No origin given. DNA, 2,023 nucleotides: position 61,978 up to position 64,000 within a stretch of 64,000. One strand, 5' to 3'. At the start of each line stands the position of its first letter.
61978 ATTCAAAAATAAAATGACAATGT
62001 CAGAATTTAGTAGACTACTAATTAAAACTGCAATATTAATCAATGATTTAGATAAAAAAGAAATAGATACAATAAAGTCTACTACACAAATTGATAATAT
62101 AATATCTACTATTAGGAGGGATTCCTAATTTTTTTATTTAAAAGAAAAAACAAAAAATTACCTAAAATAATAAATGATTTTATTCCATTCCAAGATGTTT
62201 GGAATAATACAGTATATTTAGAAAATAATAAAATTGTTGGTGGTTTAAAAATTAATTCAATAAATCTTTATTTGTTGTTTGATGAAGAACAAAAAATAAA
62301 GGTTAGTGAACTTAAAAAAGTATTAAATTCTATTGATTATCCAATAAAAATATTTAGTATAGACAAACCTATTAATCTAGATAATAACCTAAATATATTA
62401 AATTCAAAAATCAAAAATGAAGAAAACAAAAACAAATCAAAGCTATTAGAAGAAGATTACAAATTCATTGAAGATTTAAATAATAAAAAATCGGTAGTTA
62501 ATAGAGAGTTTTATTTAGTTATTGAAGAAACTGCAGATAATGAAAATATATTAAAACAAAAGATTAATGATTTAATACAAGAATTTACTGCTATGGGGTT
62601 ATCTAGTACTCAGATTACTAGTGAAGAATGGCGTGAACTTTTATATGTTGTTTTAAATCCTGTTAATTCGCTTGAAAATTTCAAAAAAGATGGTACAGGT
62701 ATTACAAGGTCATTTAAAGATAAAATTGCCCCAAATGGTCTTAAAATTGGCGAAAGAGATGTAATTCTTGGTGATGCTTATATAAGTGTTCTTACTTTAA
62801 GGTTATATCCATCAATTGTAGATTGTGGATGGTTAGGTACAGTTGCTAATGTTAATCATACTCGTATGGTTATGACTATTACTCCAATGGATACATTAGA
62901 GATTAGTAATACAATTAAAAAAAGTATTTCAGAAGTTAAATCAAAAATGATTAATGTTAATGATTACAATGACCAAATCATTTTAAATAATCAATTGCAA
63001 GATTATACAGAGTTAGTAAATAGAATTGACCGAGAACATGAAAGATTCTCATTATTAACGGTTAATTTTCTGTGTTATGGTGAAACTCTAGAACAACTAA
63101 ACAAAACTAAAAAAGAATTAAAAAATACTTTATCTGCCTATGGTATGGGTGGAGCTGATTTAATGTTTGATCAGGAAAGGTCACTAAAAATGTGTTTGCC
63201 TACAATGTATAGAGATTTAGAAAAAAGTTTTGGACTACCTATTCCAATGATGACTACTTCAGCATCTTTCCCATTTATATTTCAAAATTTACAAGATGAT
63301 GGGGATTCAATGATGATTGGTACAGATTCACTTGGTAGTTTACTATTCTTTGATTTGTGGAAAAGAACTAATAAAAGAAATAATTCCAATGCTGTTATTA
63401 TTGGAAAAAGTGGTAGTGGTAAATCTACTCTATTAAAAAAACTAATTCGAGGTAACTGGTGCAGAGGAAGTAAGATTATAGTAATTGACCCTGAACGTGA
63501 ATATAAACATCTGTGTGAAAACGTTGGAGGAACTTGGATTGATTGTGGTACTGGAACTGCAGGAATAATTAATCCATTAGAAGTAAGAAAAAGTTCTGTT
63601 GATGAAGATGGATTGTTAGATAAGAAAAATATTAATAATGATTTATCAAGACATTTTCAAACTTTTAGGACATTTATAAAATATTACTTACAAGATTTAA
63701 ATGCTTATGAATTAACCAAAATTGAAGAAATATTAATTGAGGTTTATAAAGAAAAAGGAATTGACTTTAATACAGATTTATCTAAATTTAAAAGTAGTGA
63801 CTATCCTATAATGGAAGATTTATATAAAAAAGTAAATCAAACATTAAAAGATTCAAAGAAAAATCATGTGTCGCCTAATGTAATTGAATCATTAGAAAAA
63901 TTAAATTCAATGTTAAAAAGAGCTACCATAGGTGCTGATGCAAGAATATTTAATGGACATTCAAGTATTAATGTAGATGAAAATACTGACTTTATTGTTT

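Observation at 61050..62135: T4SS genes that appear to start with non-AUG codons (ATA/ATT) behind perfect SD sequences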

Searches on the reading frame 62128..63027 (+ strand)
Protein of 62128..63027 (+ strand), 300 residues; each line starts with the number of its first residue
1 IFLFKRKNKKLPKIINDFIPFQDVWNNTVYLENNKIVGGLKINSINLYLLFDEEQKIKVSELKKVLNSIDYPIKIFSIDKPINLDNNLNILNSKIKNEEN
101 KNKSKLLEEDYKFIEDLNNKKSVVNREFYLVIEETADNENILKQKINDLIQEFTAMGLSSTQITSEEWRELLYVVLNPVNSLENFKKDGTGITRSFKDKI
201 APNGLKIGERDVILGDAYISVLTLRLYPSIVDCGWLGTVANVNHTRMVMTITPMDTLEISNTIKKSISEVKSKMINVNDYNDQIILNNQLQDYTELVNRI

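Call 29: search_dna_similar(query=window:62128-63027:+, collection=plasmids, mode=protein, max_rows=25)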
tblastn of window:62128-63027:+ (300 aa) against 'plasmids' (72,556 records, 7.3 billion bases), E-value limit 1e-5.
Records with a match: 1; places in all: 1; records where one place covers at least 80% of the query: 0.
Best place of each record, by identity: <60% 1.
By first word of the organism name: Mycoplasmatota 1.
By predicted mobility (MOB-suite, as given by PLSDB): non-mobilizable 1.
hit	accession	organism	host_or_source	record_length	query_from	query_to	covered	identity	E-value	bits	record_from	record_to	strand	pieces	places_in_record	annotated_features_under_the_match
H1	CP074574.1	Mycoplasmatota bacterium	single cell,cold seep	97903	110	271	54%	22.9%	2e-6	57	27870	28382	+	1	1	ATP-binding protein | hypothetical protein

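Call 39: find_homologous_proteins(query=window:62128-62877:+, max_evalue=1e-10)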
Query window:62128-62877:+ (250 aa): 34 proteins with E <= 1e-10 among 1096 candidates.
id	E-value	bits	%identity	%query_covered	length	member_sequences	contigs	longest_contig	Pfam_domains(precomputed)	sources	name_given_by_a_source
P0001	4.6e-118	411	75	99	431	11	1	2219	PF11130.15,PF26593.2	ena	-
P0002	5.3e-104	365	75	88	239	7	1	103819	PF26593.2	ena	-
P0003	8.6e-104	365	71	93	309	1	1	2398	PF26593.2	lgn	-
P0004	1.0e-103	364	72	94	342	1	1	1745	PF11130.15,PF26593.2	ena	-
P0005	3.0e-103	363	75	88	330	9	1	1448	PF11130.15,PF26593.2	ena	-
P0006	2.3e-101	357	68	94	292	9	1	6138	PF26593.2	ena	-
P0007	5.0e-100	352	73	89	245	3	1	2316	PF26593.2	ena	-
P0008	1.5e-99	351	70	94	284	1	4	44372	PF26593.2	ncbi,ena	-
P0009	3.4e-99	350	65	94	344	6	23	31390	PF11130.15,PF26593.2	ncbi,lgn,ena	-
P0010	1.3e-97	344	77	82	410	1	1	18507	PF19044.7,PF11130.15,PF26593.2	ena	-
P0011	1.5e-95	338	67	94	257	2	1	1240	PF26593.2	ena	-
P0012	2.9e-94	333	64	94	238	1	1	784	PF26593.2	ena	-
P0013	6.0e-93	329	72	85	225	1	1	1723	PF26593.2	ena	-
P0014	5.0e-92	326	74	81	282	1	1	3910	PF26593.2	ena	-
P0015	4.4e-86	307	66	89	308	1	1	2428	PF26593.2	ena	-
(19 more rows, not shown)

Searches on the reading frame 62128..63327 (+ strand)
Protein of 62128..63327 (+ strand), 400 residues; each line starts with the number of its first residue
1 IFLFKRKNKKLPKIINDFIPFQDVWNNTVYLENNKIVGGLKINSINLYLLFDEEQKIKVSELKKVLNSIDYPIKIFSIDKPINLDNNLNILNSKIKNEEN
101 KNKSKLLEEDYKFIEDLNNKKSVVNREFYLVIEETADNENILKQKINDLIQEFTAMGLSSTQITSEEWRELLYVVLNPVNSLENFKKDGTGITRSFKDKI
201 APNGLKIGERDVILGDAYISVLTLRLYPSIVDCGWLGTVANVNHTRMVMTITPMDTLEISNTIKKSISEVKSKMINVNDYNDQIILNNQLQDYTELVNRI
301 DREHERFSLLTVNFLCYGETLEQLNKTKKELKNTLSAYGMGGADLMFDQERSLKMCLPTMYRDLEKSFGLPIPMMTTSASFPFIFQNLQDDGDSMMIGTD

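Call 23: find_related_loci(query=A1, collection=metagenome_contigs, flank=4000)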
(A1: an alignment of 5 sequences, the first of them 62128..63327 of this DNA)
Query A1 (400 aa) in metagenome_contigs; peptide patterns used: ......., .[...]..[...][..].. (x = any residue, [..] = any of these).
358 stretches matched a pattern; 44 encode a relative of the query (tblastn E <= 1e-3); 44 distinct loci.
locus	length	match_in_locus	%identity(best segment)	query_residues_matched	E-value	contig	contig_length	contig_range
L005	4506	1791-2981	76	3-400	0e+0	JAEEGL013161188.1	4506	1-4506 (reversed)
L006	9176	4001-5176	78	9-400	0e+0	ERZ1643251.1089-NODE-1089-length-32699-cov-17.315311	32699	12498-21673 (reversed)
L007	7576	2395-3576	76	7-400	0e+0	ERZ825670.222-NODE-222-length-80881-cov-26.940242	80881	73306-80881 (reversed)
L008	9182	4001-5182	76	7-400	0e+0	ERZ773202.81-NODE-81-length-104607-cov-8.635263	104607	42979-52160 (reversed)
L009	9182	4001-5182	76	7-400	0e+0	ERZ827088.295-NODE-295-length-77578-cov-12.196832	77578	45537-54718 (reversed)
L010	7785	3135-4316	76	7-400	0e+0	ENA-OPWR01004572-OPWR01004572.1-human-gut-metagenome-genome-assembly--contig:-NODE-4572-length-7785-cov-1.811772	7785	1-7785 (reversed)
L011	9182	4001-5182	76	7-400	0e+0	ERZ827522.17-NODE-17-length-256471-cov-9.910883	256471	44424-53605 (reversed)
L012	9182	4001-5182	76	7-400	0e+0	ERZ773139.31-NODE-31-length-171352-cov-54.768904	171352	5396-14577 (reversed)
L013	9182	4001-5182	76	7-400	0e+0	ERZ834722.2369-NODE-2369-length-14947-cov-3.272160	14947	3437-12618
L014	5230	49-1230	76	7-400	0e+0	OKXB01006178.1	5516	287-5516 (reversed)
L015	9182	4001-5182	76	7-400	0e+0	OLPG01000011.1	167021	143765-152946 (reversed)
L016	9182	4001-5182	76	7-400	0e+0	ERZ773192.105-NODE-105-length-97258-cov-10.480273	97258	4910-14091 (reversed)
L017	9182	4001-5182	76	7-400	0e+0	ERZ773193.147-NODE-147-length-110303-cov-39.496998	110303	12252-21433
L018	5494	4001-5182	76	7-400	0e+0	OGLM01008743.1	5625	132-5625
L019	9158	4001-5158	77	15-400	0e+0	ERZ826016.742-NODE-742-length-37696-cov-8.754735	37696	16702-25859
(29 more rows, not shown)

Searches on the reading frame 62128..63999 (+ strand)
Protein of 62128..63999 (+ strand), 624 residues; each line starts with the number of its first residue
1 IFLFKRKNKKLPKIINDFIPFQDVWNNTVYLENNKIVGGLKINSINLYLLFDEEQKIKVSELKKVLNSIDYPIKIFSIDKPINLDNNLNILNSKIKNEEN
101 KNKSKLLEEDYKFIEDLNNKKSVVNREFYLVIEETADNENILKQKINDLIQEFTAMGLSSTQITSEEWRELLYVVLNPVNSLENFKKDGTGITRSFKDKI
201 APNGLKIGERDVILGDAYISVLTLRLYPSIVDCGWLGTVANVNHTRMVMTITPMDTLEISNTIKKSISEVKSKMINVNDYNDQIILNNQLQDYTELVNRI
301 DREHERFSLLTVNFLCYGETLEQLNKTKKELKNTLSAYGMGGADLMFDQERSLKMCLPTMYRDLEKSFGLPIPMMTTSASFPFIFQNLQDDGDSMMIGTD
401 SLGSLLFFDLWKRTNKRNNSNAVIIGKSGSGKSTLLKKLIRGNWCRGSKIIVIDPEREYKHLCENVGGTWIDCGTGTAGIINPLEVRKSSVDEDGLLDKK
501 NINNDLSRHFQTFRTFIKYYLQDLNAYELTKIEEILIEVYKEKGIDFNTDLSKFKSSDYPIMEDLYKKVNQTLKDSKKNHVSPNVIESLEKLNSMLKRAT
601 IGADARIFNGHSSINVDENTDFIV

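Call 7: search_protein_families(library=pfam, proteins=[window:62128-63999:+], max_evalue=0.01)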
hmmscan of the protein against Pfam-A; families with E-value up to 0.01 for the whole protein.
window:62128-63999:+ (624 aa): 14 families
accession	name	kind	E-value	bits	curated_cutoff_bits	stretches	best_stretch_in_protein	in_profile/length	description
PF19044.6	P-loop_TraG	-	1.3e-10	41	25.8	1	413-488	23-98/413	TraG P-loop domain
PF01935.23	DUF87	-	9.7e-10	39.3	23.2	1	424-601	28-198/220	Helicase HerA, central domain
PF12846.13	AAA_10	-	7.5e-08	32.2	27.5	1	415-576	17-171/362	AAA-like domain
PF11130.14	TraC_F_IV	-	0.00049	19.7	28.1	1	135-340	129-354/375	TraC protein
PF10412.15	TrwB_AAD_bind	-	0.00062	19.2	20.5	1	416-487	12-74/387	Type IV secretion-system coupling protein DNA-binding domain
PF13555.12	AAA_29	-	0.00097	19.3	27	1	418-436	21-39/61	P-loop containing region of AAA domain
PF13401.12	AAA_22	-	0.0018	19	27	1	418-444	4-30/130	AAA domain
PF01580.24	FtsK_SpoIIIE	-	0.0019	18.1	24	1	399-440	24-60/221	FtsK/SpoIIIE family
PF13479.12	AAA_24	-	0.0042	17.4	27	0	420-461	3-36/195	AAA domain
PF03193.22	RsgA_GTPase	-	0.0043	17.3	30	0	419-441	106-128/174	RsgA GTPase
PF03205.20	MobB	-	0.0062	16.9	26.6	0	424-453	4-33/133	Molybdopterin guanine dinucleotide synthesis protein B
PF25199.1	nSTAND_NTPase5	-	0.0063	16.8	34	0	412-440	34-62/145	Novel STAND NTPase 5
PF20720.3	nSTAND3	-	0.0072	16.5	27.2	1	418-459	16-57/155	Novel STAND NTPase 3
PF00005.33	ABC_tran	-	0.0081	17.2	25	1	420-446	12-38/137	ABC transporter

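Call 9: find_related_loci(query=window:62128-63999:+, collection=genome_contigs, flank=6000)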
Query window:62128-63999:+ (624 aa) in genome_contigs; peptide patterns used: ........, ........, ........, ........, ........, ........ (x = any residue, [..] = any of these).
146 stretches matched a pattern; 4 encode a relative of the query (tblastn E <= 1e-3); 4 distinct loci.
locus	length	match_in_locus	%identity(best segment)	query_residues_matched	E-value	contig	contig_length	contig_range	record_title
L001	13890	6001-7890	74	1-624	0e+0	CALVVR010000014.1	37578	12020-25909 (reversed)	MAG: uncultured Bacilli bacterium isolate BRZ_PE__bin58 genome assembly, contig: BRZ_PE__NODE_1479_length_37578_cov_7.88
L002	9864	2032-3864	76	11-624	0e+0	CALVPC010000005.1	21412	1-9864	MAG: uncultured Bacilli bacterium isolate BRZ_BM__bin104 genome assembly, contig: BRZ_BM__NODE_3456_length_21412_cov_5.4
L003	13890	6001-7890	74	1-624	0e+0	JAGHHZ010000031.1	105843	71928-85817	MAG: Bacilli bacterium isolate MAG.35 k127_1265022, whole genome shotgun sequence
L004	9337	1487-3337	76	5-624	0e+0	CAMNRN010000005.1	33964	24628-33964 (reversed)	MAG: uncultured Tenericutes bacterium isolate SRR19792995_bin.28_metawrap_v1.3_MAG genome assembly, contig: ERZ12290371_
